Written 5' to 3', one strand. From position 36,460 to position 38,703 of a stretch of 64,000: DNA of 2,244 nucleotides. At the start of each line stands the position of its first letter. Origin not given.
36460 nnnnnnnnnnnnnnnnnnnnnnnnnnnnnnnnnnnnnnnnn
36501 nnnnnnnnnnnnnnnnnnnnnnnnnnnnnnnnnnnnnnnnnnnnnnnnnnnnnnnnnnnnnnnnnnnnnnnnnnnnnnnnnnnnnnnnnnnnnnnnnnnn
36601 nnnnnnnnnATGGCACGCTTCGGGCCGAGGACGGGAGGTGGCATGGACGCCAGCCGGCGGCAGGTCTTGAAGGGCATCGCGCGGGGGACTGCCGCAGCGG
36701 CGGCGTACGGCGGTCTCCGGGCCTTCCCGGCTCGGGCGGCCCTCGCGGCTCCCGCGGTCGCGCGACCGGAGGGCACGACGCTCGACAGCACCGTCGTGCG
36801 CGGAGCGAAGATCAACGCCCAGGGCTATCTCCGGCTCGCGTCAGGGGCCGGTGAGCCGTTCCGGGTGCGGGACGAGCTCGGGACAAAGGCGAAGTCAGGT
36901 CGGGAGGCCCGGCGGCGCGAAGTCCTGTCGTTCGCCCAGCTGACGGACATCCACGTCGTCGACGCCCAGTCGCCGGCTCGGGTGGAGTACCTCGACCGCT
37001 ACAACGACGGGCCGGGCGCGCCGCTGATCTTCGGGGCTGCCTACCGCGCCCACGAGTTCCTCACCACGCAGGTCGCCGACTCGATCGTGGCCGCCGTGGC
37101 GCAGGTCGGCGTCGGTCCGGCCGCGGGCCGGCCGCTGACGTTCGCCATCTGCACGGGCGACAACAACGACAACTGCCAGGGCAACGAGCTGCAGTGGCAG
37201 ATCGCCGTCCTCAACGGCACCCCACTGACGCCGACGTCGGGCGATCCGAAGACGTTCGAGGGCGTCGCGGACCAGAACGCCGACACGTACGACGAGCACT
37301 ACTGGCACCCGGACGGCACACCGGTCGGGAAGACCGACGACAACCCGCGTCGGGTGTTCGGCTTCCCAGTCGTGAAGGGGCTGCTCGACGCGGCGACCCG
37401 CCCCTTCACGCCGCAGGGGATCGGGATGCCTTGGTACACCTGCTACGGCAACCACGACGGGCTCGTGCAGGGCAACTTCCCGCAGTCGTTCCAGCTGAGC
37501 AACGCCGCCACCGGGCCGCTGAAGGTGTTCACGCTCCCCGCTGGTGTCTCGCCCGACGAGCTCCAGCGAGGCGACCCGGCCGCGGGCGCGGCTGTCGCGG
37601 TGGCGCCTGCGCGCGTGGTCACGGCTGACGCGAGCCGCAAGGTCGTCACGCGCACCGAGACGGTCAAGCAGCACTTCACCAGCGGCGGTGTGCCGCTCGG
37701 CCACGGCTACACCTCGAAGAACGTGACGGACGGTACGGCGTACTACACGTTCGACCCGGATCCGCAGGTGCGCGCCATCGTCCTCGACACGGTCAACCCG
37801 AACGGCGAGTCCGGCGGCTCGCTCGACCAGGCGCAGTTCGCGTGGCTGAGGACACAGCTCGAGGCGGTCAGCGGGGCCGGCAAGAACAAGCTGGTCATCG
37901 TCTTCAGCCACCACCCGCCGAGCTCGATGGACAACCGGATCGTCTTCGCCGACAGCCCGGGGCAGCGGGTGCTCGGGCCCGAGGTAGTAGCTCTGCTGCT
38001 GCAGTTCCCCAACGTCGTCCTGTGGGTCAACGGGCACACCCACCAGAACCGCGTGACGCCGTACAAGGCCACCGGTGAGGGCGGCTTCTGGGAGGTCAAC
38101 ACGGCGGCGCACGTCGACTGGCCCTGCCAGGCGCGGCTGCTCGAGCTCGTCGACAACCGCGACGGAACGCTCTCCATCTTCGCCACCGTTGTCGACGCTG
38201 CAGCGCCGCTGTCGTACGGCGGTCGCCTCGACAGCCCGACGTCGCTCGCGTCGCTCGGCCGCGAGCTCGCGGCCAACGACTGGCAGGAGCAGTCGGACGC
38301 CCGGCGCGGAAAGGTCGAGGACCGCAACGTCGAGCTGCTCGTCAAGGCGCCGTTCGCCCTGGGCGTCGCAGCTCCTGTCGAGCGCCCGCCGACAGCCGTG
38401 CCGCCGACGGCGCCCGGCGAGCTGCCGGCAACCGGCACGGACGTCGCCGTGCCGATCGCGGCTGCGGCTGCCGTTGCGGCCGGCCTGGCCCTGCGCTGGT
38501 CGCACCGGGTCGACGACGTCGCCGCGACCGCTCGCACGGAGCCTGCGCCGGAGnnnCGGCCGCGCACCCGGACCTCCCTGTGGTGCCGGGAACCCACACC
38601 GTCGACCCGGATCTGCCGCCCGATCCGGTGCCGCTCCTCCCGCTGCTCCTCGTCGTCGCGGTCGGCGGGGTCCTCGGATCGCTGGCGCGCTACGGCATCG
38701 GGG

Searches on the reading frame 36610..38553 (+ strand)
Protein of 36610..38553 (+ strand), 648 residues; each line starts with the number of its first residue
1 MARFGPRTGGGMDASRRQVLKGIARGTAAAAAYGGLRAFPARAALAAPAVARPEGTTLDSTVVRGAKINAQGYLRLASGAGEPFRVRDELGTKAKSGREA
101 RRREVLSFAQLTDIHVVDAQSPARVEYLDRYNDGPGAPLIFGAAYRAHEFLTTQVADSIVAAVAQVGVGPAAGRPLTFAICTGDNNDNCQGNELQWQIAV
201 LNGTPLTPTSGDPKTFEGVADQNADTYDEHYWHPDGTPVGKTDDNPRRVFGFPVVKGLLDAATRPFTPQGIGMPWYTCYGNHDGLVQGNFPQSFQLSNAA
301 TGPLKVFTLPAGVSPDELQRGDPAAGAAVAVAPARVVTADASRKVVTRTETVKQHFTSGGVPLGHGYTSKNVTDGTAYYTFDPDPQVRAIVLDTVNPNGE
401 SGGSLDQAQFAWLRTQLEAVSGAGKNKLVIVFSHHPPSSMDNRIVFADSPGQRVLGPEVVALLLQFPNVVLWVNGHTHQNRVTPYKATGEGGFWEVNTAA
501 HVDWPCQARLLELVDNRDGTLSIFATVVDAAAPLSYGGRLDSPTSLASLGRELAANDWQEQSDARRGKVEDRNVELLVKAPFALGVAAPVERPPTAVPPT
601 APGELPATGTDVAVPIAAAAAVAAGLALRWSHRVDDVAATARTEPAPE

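Call 89: search_protein_families(library=pfam, proteins=[window:36610-38553:+], max_evalue=0.00001)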
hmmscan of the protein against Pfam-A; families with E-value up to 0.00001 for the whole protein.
window:36610-38553:+ (648 aa): 1 family
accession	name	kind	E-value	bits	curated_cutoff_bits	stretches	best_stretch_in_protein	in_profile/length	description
PF00149.33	Metallophos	-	9.9e-08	33.1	21.5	1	271-479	59-190/191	Calcineurin-like phosphoesterase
